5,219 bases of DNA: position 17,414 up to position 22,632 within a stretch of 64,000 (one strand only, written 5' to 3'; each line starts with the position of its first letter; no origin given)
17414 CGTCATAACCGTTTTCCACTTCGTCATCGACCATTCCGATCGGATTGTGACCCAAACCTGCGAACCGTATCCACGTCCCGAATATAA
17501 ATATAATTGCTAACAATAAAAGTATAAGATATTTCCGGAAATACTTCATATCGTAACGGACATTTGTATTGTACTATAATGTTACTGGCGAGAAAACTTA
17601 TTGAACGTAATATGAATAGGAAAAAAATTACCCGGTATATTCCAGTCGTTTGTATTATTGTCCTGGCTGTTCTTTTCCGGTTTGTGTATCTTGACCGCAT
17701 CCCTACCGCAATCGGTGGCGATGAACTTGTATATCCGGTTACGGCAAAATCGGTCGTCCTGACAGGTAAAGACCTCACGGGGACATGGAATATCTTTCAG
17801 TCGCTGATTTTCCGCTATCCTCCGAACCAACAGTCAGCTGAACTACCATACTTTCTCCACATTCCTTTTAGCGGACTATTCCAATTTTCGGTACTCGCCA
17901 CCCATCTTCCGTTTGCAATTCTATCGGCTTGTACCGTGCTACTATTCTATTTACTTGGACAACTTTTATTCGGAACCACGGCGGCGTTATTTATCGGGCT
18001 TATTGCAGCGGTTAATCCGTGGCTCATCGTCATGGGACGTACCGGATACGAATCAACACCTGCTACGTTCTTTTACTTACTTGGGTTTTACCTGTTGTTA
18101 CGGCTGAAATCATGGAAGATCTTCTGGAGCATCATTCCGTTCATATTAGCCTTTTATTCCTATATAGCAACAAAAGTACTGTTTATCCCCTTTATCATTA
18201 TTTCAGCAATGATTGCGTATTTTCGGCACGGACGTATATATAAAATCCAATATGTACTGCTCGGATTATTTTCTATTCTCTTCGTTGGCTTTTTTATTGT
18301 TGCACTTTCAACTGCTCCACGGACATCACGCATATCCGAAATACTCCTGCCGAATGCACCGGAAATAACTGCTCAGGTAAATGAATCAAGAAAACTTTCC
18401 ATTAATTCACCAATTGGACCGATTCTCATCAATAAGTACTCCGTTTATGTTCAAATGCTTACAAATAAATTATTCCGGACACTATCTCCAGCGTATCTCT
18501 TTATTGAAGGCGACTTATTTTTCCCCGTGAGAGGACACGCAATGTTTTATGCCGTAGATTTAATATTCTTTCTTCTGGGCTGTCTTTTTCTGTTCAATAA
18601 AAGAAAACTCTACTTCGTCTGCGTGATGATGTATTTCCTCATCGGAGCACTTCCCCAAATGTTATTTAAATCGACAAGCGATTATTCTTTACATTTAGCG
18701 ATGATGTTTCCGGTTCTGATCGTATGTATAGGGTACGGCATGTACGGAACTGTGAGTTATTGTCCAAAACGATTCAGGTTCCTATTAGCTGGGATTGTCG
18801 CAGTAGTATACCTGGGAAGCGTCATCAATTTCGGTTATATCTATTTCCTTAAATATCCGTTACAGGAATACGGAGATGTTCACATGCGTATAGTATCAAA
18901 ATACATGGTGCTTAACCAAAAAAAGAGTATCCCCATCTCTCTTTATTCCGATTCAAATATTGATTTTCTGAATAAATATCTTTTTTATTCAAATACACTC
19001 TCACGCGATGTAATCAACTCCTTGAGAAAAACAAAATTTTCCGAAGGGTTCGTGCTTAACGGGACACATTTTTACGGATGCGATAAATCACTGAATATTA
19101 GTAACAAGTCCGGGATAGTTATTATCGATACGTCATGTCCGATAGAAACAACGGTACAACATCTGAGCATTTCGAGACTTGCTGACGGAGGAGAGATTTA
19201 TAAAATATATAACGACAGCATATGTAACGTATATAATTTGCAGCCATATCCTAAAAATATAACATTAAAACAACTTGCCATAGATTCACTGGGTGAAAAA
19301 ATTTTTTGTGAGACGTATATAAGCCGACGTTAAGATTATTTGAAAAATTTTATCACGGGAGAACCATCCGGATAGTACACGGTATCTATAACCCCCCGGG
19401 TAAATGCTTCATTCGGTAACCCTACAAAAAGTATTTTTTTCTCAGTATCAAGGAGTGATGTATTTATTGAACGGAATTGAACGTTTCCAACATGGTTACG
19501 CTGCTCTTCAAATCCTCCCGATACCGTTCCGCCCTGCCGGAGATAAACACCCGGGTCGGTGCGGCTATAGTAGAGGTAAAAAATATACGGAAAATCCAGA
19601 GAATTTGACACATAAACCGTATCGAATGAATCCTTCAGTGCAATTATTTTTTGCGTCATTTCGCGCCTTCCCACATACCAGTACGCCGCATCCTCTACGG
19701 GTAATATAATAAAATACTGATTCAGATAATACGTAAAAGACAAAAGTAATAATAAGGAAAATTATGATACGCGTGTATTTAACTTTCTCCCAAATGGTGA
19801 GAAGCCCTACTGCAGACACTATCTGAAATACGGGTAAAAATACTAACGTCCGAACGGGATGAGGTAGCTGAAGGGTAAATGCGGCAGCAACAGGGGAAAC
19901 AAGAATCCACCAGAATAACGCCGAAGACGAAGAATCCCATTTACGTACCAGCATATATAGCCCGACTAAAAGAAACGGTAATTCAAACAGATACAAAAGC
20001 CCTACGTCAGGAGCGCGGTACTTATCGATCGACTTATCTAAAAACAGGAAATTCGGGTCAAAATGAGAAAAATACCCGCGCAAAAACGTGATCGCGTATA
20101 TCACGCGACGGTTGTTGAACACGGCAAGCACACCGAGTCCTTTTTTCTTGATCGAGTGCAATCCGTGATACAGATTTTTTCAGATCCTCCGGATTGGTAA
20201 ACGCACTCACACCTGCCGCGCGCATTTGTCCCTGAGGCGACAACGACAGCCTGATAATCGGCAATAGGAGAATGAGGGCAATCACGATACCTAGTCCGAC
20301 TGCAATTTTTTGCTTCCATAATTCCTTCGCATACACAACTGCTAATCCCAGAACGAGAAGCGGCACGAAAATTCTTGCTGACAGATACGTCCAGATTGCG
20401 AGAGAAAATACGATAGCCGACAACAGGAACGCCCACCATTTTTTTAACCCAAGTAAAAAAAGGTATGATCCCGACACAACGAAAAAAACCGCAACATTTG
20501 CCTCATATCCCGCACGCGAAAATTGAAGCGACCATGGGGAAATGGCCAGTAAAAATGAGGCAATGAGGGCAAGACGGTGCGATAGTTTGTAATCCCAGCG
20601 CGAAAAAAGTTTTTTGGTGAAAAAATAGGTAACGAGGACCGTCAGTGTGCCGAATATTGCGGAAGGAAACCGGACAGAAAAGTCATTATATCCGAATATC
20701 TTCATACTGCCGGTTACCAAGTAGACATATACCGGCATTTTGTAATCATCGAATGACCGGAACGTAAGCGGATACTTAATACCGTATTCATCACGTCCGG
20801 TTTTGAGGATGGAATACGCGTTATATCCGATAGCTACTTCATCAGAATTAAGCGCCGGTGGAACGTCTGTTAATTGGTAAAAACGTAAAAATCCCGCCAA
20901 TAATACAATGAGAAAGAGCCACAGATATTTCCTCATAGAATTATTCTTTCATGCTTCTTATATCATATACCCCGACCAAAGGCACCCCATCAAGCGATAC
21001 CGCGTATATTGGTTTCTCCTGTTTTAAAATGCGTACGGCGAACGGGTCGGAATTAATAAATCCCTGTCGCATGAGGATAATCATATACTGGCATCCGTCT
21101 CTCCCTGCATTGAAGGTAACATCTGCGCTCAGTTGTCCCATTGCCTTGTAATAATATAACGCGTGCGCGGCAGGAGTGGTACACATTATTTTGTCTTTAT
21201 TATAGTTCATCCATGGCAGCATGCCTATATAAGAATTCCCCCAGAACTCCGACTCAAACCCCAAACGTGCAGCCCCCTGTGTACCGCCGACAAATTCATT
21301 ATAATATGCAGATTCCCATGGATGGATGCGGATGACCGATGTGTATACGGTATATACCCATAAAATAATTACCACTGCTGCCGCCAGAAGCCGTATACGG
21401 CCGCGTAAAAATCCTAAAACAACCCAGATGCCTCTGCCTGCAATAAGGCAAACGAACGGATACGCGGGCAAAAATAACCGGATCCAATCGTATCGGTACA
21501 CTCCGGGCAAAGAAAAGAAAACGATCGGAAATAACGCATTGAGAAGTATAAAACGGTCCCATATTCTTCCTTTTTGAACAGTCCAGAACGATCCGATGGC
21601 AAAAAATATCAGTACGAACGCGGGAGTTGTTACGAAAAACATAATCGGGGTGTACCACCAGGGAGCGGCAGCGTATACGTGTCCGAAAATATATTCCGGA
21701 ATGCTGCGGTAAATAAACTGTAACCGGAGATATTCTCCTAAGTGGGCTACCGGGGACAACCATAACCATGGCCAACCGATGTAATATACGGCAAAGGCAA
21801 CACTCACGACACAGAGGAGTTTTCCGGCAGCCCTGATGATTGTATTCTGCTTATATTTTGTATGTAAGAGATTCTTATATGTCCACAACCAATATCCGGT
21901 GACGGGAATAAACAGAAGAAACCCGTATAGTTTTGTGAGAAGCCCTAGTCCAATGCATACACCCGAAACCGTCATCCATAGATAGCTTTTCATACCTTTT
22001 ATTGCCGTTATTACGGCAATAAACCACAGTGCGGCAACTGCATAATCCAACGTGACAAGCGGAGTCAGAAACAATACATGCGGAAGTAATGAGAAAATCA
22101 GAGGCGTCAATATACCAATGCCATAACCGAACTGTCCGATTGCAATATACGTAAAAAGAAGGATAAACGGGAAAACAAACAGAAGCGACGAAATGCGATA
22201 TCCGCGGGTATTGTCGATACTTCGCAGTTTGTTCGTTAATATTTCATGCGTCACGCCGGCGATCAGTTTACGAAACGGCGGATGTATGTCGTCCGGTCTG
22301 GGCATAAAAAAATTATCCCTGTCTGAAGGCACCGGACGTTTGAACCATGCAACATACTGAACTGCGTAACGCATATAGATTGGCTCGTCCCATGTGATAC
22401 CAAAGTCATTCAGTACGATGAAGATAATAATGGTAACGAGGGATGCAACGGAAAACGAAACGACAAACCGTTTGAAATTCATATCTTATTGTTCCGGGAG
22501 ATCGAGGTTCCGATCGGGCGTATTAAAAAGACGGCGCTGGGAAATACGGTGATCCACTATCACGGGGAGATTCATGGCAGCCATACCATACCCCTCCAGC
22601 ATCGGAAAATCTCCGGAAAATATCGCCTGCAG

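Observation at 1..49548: A 49-kb glycosylation island with about 21 GT-C membrane glycosyltransferases and a complete lipid-carrier sugar supply chain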

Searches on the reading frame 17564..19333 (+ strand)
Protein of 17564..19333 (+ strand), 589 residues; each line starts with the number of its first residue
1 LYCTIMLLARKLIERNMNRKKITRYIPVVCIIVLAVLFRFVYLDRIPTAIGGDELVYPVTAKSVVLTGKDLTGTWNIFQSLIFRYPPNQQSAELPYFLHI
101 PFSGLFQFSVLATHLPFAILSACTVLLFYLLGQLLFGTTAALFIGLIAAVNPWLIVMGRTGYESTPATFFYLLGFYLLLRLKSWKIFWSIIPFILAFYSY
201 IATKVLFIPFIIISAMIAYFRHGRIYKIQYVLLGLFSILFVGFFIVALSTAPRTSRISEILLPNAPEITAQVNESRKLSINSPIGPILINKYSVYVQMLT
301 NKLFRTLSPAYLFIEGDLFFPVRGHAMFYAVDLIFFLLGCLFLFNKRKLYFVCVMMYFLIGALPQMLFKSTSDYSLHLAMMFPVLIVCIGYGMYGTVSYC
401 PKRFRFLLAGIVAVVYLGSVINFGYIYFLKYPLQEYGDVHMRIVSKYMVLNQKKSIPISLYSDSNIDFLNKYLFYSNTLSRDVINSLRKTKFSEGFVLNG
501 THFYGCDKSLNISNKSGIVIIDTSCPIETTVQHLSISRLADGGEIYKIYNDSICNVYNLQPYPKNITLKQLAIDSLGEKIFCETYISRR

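Call 5: search_protein_families(library=pfam, proteins=[window:17564-19333:+], max_evalue=0.01)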
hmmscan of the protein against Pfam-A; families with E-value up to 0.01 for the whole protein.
window:17564-19333:+ (589 aa): 1 family
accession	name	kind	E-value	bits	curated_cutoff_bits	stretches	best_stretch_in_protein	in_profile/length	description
PF13231.12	PMT_2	-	0.00067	20.3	26.1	1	102-240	13-152/160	Dolichyl-phosphate-mannose-protein mannosyltransferase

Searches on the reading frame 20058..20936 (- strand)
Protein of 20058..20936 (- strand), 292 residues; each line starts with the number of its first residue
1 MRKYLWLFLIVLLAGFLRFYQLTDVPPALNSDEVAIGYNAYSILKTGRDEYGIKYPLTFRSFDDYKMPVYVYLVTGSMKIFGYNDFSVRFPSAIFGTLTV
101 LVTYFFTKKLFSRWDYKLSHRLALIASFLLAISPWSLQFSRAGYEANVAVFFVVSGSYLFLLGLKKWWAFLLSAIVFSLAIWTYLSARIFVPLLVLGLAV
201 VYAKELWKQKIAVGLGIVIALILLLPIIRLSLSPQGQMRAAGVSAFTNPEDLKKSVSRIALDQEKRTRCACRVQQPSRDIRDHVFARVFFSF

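Call 5: search_protein_families(library=pfam, proteins=[window:20058-20936:-], max_evalue=0.01)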
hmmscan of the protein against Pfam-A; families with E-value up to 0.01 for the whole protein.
window:20058-20936:- (292 aa): 3 families
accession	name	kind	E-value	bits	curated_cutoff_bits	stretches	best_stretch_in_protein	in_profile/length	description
PF13231.12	PMT_2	-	5.5e-13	49.9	26.1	1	68-227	4-157/160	Dolichyl-phosphate-mannose-protein mannosyltransferase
PF02366.24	PMT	-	9.2e-05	22.6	22.7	1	68-225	64-228/245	Dolichyl-phosphate-mannose-protein mannosyltransferase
PF03779.20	SPW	-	0.00042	21.2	31.5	1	77-164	16-93/93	SPW repeat domain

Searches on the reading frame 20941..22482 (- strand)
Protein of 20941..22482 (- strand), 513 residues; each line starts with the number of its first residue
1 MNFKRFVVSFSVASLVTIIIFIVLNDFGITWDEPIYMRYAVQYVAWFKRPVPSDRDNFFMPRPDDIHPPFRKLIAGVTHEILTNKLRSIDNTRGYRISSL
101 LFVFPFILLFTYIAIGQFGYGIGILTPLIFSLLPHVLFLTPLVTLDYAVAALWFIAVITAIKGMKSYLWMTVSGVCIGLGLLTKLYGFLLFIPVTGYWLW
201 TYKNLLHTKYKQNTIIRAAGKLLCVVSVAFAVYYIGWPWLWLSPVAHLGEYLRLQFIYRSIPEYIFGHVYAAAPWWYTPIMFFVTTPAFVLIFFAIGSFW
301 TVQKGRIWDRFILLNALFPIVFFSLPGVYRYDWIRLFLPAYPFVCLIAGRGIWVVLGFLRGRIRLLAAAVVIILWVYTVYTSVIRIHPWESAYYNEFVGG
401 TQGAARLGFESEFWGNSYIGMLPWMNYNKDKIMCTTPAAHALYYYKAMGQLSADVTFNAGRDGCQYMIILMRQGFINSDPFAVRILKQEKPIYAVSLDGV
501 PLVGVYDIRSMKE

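Call 5: search_protein_families(library=pfam, proteins=[window:20941-22482:-], max_evalue=0.01)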
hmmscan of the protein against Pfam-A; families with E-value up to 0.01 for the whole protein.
window:20941-22482:- (513 aa): 2 families
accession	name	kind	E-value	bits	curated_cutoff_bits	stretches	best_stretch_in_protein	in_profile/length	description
PF13231.12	PMT_2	-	2.2e-06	28.4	26.1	1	67-213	2-145/160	Dolichyl-phosphate-mannose-protein mannosyltransferase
PF02366.24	PMT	-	1.6e-05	25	22.7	1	83-233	73-233/245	Dolichyl-phosphate-mannose-protein mannosyltransferase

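Call 37: search_protein_families(library=ncbifam, proteins=[window:20941-22482:-], max_evalue=0.01)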
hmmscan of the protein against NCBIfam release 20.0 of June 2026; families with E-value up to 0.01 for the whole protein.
window:20941-22482:- (513 aa): 2 families
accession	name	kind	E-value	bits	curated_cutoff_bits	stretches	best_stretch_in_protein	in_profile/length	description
NF009784.2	PRK13279.1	equivalog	0.0021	16.8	567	1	139-326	134-309/539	lipid IV(A) 4-amino-4-deoxy-L-arabinosyltransferase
NF001278.0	PRK00235.1-5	equivalog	0.0033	17.1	252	1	337-377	31-71/246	adenosylcobinamide-GDP ribazoletransferase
